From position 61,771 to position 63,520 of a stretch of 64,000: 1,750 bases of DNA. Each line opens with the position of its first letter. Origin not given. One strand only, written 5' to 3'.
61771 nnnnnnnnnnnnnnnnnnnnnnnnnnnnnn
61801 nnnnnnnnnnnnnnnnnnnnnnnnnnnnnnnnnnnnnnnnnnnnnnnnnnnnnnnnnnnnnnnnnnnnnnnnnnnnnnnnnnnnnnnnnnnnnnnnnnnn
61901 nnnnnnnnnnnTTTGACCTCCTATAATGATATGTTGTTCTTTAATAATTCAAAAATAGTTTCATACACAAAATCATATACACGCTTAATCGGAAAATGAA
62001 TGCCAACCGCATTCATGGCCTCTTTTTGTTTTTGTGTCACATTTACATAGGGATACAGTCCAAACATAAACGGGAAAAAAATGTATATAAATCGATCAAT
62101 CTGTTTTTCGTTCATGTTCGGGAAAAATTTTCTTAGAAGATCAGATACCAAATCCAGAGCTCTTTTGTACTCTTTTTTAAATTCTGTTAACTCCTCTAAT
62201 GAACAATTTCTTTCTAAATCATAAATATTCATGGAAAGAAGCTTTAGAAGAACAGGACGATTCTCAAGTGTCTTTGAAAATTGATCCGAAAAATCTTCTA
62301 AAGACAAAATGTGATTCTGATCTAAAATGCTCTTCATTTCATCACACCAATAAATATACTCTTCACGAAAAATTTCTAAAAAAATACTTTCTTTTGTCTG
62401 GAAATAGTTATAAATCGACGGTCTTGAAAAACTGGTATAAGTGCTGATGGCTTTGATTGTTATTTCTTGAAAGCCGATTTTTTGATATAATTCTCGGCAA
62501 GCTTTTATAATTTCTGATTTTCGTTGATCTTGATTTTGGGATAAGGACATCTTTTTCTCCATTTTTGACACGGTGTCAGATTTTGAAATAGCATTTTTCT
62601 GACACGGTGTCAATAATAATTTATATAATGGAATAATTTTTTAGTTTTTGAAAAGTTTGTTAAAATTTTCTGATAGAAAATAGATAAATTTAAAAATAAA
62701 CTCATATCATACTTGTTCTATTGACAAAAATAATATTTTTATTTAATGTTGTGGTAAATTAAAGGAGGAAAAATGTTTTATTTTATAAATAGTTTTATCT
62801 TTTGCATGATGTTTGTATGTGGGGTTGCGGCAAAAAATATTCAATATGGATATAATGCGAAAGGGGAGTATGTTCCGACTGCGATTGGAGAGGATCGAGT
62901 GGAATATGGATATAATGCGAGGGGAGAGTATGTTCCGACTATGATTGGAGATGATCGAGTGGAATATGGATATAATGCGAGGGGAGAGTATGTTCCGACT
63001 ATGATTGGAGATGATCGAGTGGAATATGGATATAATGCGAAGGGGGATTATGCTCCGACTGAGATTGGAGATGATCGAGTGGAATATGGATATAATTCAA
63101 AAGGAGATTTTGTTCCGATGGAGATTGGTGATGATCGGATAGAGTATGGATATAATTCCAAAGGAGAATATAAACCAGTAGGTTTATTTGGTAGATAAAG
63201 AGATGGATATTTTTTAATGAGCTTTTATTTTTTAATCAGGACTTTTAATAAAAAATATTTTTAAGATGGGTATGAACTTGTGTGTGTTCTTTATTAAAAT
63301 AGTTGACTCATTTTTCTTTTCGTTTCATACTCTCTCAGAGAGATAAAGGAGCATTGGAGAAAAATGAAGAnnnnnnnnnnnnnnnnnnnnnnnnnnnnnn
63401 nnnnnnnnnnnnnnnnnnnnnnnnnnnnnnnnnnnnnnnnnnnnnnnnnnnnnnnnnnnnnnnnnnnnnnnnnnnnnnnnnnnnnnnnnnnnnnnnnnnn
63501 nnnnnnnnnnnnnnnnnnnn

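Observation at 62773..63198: Secreted mini-protein of six 21-aa tandem repeats (EYGYNA[KR]GEYVPT[AM]IG[DE]DRV), divergent from a TetR gene with twin palindromic operators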

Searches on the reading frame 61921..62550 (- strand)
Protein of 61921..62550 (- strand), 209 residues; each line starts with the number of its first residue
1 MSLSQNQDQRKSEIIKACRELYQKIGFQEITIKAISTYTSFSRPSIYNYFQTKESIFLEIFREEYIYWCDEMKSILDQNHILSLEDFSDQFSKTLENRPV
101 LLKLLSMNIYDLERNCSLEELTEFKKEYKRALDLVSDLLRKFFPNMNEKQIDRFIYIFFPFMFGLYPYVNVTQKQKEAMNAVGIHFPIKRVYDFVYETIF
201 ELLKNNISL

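Call 6: search_protein_families(library=pfam, proteins=[window:61921-62550:-], max_evalue=10)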
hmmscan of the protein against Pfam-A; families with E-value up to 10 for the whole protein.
window:61921-62550:- (209 aa): 5 families
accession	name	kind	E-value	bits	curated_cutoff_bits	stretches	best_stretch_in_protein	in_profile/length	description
PF17929.6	TetR_C_34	-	5.2e-16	59.3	26.3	1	87-182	2-97/120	Tetracyclin repressor-like, C-terminal domain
PF00440.29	TetR_N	-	4.5e-09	36.4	24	1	14-60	1-47/47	Bacterial regulatory proteins, tetR family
PF06279.16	DUF1033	-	0.041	14.5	25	1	45-85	49-89/118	Protein of unknown function (DUF1033)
PF15513.11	DUF4651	-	0.11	12.9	22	1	168-197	24-52/61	Domain of unknown function (DUF4651)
PF10400.15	Vir_act_alpha_C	-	0.13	13.4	22.4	1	13-76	33-77/78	Virulence activator alpha C-term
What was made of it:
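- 61921..62550 (-): TetR-family repressor gene. The likely start is the ATG at 62550, preceded by GGAG. An alternative in-frame ATG lies at 62562. Pfam TetR_N 4.5e-09 and TetR_C_34 5.2e-16 (call 6).
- Checked: The divergent gene is a TetR (TetR_N 4.5e-09, TetR_C_34 5.2e-16) (call 6).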

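Call 7: search_protein_families(library=ncbifam, proteins=[window:61921-62550:-], max_evalue=10)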
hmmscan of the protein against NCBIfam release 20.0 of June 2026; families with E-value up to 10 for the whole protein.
window:61921-62550:- (209 aa): 21 families
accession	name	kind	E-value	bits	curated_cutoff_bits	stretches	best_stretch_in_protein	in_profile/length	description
TIGR03384.1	betaine_BetI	equivalog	7.6e-07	29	201.3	1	7-65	6-64/189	choline-binding transcriptional repressor BetI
NF050111.1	TransRegSACE7040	equivalog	1.1e-05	25.4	250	1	9-60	1-52/186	SACE_7040 family transcriptional regulator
NF053878.1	FATransRegFadRBac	equivalog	1.3e-05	25.1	200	1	10-133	4-128/190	fatty acid metabolism transcriptional regulator FadR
TIGR03613.1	RutR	equivalog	1.6e-05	24.9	368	1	7-76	6-75/202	pyrimidine utilization regulatory protein R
NF051457.1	acryl_TF_AcuR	equivalog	1.9e-05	24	247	1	5-89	13-97/204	acrylate utilization transcriptional regulator AcuR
NF041196.1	ScbR_bind_reg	equivalog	3.4e-05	24.1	150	1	11-101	8-100/191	ScbR family autoregulator-binding transcription factor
NF001978.0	PRK00767.1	equivalog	0.0001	22.1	118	1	7-63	7-63/197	transcriptional regulator BetI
TIGR03968.1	mycofact_TetR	equivalog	0.00014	21.6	224.9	1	8-65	8-65/190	mycofactocin system transcriptional regulator MftR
NF037937.1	septum_RefZ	equivalog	0.00071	19.5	180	1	11-71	1-64/195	forespore capture DNA-binding protein RefZ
NF051852.1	efflux_TF_MtrR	exception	0.00098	19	280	1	11-130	12-134/205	multidrug efflux system transcriptional repressor MtrR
NF053731.1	TransRegFasRMycb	equivalog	0.001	18.9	330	1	7-63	9-65/199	HTH-type transcriptional activator FasR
TIGR02366.1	DHAK_reg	equivalog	0.0011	18.9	129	1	11-65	5-59/176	dihydroxyacetone kinase transcriptional activator DhaS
NF011584.0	PRK15008.1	equivalog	0.0026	17.6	230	1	5-77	14-86/212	HTH-type transcriptional regulator RutR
TIGR00442.1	hisS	equivalog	0.0052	15.8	286.75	1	9-124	134-239/406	histidine--tRNA ligase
NF053516.1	TranRepPrsAVib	equivalog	0.0077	16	300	1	6-95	3-95/208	TetR family transcriptional repressor PsrA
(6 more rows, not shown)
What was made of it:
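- On YD/Rhs repeat superfamily (repeat level): The window protein on its own is below every cut-off (calls 6, 7).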

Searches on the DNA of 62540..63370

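Call 72: search_rna_families(source=window, start=62540, end=63370, threshold=evalue, max_evalue=1)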
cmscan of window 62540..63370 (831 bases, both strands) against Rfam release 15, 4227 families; matches with E-value up to 1: 0.
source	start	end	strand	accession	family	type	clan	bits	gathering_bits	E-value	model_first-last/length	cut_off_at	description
